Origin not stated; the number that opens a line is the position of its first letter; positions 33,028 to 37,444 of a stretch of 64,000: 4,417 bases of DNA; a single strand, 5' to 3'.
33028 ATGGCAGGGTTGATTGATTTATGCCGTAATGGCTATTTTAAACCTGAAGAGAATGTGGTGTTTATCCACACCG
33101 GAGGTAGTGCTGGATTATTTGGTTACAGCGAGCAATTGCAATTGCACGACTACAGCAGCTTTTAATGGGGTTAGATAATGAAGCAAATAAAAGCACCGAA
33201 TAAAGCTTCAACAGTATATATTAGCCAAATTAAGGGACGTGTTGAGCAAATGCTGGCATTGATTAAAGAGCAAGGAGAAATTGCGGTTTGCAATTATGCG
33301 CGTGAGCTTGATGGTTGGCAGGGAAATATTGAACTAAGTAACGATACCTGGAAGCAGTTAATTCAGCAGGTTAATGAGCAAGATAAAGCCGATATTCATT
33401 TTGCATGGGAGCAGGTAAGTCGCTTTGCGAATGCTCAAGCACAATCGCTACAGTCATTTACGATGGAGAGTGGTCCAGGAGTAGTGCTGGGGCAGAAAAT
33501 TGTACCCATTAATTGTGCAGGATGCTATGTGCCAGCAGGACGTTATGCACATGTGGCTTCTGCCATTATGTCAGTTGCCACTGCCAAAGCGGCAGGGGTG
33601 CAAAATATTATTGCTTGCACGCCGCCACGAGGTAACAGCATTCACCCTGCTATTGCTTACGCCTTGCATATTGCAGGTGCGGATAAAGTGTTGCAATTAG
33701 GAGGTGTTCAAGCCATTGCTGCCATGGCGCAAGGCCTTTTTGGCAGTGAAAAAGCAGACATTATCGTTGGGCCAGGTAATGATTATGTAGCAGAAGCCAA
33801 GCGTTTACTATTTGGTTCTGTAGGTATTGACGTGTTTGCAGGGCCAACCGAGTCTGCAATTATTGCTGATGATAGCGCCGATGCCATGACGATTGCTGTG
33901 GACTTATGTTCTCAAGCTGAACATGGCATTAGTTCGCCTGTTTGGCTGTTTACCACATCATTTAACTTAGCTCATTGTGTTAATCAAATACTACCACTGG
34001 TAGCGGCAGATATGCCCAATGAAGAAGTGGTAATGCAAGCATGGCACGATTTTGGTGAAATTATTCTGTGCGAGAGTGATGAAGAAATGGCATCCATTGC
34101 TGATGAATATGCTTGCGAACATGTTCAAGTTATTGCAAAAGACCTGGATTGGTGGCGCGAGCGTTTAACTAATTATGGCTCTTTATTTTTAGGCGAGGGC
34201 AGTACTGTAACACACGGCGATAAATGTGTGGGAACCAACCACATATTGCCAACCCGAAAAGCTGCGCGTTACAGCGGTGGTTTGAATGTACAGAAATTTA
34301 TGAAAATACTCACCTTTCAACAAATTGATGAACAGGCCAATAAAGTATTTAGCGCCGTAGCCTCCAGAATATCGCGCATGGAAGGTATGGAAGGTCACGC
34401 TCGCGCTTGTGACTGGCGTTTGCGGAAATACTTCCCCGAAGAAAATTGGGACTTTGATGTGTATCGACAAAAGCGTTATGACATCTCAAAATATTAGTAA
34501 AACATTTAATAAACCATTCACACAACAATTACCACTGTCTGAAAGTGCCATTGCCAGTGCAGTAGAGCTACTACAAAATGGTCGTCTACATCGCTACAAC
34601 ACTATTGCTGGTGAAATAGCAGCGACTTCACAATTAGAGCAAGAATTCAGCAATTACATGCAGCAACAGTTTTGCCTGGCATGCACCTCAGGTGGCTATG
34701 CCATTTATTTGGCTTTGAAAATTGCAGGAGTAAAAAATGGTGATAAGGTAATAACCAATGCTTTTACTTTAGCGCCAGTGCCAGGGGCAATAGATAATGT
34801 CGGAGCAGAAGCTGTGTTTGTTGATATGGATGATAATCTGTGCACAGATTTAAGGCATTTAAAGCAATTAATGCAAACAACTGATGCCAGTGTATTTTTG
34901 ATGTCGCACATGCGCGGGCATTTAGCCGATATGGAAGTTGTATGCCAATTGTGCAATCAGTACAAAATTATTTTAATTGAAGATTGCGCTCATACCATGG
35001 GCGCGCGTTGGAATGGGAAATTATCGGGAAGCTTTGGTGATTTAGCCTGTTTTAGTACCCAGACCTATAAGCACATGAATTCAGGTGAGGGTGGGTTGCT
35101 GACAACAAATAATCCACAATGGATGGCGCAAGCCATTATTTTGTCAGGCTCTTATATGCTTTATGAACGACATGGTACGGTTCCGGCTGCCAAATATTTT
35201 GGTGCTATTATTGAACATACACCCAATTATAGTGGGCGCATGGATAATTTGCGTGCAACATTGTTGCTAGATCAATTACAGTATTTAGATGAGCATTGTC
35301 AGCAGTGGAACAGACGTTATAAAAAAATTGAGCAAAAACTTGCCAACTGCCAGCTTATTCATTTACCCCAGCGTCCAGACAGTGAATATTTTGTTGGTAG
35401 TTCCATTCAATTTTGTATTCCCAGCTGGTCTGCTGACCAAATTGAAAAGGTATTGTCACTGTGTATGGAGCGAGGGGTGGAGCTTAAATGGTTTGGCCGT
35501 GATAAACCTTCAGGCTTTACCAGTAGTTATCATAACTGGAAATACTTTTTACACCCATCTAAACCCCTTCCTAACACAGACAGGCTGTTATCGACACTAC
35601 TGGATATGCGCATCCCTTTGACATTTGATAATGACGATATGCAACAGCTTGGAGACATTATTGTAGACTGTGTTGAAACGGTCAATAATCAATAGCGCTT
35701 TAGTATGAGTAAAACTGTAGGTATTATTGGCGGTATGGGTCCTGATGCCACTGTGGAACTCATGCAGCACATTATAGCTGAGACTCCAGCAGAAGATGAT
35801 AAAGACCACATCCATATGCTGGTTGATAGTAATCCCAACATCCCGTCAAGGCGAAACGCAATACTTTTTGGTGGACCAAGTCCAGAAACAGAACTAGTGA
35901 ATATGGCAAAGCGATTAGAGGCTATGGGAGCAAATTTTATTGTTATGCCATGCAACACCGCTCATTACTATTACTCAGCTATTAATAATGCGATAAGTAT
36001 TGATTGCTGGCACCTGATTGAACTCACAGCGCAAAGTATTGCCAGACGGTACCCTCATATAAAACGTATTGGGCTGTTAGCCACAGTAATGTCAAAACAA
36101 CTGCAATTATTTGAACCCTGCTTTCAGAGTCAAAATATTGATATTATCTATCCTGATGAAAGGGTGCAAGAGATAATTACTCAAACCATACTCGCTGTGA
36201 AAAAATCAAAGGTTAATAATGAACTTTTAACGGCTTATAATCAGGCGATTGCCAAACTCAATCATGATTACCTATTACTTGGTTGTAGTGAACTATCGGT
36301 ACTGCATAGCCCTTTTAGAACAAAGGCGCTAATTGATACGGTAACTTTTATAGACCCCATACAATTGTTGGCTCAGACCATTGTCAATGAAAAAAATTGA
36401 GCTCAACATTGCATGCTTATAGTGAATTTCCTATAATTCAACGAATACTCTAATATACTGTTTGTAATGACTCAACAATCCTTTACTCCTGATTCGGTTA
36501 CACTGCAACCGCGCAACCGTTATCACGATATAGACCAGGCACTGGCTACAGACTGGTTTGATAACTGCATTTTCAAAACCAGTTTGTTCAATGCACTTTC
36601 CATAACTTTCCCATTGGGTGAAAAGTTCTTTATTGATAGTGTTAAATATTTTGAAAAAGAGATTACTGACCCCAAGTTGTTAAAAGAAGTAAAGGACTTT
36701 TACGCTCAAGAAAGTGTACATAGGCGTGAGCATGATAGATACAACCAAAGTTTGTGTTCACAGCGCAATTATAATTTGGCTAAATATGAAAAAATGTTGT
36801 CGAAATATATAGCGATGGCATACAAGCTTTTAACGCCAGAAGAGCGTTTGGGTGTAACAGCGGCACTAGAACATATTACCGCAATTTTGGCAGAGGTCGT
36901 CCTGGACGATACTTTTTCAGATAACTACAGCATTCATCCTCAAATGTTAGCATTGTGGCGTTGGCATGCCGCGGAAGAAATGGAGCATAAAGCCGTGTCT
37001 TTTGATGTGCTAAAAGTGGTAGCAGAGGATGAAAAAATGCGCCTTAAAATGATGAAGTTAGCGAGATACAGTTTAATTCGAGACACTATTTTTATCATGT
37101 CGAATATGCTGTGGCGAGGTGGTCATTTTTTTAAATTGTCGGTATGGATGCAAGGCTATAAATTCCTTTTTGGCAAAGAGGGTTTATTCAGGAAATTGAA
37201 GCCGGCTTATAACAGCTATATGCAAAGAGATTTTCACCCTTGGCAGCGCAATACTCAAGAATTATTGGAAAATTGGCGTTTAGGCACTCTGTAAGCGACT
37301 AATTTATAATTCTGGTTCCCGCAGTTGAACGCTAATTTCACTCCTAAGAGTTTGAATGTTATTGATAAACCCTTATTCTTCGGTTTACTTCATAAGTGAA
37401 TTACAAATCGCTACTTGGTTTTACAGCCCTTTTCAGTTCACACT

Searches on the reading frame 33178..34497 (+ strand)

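Call 78: search_protein_families(library=pfam, proteins=[window:33178-34497:+], max_evalue=0.00001)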
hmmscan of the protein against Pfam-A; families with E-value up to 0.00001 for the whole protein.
window:33178-34497:+ (439 aa): 1 family
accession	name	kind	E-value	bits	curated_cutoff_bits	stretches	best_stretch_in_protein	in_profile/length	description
PF00815.25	Histidinol_dh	-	8.9e-128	427.2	27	1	14-415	7-411/411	Histidinol dehydrogenase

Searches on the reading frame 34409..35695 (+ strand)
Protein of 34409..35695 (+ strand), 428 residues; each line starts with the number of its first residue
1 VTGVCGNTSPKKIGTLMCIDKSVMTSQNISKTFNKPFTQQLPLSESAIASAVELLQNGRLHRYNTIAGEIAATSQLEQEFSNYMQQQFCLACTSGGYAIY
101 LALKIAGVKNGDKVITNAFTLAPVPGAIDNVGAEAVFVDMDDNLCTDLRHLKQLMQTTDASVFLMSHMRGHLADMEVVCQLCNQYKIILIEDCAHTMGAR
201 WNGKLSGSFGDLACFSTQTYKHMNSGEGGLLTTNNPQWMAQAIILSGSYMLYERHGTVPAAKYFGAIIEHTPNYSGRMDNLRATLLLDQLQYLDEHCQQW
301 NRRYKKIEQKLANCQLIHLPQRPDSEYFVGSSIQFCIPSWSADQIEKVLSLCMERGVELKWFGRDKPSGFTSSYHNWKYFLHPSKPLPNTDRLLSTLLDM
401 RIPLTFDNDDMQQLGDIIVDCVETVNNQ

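Call 78: search_protein_families(library=pfam, proteins=[window:34409-35695:+], max_evalue=0.00001)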
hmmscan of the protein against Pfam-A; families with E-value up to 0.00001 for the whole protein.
window:34409-35695:+ (428 aa): 2 families
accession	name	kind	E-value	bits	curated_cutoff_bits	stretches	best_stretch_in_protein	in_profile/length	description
PF01041.23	DegT_DnrJ_EryC1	-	4.2e-59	201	19.8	1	72-416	25-357/360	DegT/DnrJ/EryC1/StrS aminotransferase family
PF00155.27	Aminotran_1_2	-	4e-07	30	19.7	1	38-282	14-276/361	Aminotransferase class I and II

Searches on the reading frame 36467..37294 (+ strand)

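Call 51: search_protein_families(library=pfam, proteins=[window:36467-37294:+], max_evalue=0.001)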
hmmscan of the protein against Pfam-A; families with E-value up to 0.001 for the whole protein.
window:36467-37294:+ (275 aa): 1 family
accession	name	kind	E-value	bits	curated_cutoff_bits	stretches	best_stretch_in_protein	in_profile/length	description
PF10118.14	Metal_hydrol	-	2e-72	244.3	33.2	1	14-261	1-246/247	Predicted metal-dependent hydrolase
